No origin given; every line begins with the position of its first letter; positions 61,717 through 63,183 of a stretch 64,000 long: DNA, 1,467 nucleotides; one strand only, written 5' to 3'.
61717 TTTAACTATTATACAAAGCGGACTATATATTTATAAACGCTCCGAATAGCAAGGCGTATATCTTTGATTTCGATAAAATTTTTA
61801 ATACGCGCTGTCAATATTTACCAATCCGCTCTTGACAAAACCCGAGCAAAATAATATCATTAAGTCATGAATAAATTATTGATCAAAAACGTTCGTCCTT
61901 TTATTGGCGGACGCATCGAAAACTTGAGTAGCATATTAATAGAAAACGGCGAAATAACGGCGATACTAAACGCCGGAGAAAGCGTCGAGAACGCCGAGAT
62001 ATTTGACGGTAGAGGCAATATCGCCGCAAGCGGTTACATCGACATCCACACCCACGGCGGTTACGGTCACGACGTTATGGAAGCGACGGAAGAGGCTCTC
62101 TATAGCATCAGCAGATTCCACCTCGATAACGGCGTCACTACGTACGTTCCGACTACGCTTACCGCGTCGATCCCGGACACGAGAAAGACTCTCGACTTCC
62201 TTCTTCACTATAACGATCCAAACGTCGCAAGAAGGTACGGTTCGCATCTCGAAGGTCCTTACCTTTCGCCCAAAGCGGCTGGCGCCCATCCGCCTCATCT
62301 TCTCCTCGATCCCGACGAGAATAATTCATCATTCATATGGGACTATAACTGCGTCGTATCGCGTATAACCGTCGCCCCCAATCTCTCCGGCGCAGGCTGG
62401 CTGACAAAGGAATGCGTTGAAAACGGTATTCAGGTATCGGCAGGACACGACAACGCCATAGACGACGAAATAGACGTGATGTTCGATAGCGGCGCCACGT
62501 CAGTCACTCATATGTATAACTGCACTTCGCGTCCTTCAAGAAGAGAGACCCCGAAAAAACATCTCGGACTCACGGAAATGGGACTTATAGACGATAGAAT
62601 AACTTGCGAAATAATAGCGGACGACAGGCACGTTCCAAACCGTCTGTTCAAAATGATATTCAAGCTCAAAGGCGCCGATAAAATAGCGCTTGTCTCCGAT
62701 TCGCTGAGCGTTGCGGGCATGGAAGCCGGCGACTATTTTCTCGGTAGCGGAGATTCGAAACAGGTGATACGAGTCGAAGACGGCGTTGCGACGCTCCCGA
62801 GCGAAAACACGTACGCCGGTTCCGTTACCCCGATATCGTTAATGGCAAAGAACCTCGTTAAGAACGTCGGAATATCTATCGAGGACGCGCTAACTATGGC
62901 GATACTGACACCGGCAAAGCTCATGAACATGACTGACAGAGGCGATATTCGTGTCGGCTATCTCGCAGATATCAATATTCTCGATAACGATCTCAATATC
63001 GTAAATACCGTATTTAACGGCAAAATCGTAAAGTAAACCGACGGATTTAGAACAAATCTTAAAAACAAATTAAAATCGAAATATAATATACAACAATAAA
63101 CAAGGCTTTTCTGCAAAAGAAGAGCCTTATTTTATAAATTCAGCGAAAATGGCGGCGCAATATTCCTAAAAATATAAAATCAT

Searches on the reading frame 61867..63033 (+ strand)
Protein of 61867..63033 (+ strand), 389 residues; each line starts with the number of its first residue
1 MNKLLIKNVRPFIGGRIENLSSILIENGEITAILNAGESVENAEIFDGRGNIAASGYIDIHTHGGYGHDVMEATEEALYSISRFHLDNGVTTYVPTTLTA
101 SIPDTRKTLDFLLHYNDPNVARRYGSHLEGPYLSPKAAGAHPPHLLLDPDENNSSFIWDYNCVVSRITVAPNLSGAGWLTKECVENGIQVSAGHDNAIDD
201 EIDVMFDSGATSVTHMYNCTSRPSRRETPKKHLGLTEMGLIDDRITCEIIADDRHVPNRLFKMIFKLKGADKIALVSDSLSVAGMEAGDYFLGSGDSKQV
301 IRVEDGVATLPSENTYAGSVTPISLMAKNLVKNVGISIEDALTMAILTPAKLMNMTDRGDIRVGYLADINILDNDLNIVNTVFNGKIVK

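Call 73: search_protein_families(library=pfam, proteins=[window:61867-63033:+], max_evalue=0.00001)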
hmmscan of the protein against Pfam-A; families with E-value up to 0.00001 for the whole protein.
window:61867-63033:+ (389 aa): 2 families
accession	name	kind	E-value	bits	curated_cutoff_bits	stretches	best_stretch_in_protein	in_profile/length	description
PF01979.26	Amidohydro_1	-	8.8e-16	58.5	25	1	56-388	5-345/345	Amidohydrolase family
PF07969.17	Amidohydro_3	-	2.3e-09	37.7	29.7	1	336-376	407-448/472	Amidohydrolase family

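Call 84: find_encoding_contigs(protein=window:61867-63033:+, flank=10000, max_places=2)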
Protein window:61867-63033:+ (389 aa): 24 contigs read that carry it; 2 places shown.
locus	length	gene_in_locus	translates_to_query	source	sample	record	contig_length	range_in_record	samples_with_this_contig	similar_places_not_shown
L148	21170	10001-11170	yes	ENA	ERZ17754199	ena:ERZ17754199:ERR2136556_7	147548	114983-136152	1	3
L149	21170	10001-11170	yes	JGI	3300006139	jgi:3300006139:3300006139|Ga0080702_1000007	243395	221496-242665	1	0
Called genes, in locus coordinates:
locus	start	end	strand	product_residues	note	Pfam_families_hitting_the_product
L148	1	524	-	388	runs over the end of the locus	PF13793:Pribosyltran_N, PF00156:Pribosyltran, PF14572:Pribosyl_synth (weak)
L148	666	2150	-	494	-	PF08903:DUF1846, PF20921:DUF1846_C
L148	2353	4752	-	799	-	PF00005:ABC_tran, PF02463:SMC_N, PF13476:AAA_23 (faint), PF13555:AAA_29 (weak), PF13304:AAA_21 (faint)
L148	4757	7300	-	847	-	PF00005:ABC_tran, PF02463:SMC_N, PF13304:AAA_21 (faint), PF02687:FtsX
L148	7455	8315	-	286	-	PF00849:PseudoU_synth_2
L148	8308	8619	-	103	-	PF01035:DNA_binding_1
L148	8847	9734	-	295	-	PF01522:Polysacc_deac_1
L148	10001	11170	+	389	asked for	PF01979:Amidohydro_1, PF07969:Amidohydro_3 (weak)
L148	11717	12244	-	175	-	PF10881:DUF2726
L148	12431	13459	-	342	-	PF00753:Lactamase_B (faint), PF12706:Lactamase_B_2 (weak)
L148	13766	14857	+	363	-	-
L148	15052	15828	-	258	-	PF00149:Metallophos, PF12850:Metallophos_2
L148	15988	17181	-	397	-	PF02156:Glyco_hydro_26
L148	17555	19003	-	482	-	-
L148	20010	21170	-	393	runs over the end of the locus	-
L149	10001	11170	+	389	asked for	PF01979:Amidohydro_1, PF07969:Amidohydro_3 (weak)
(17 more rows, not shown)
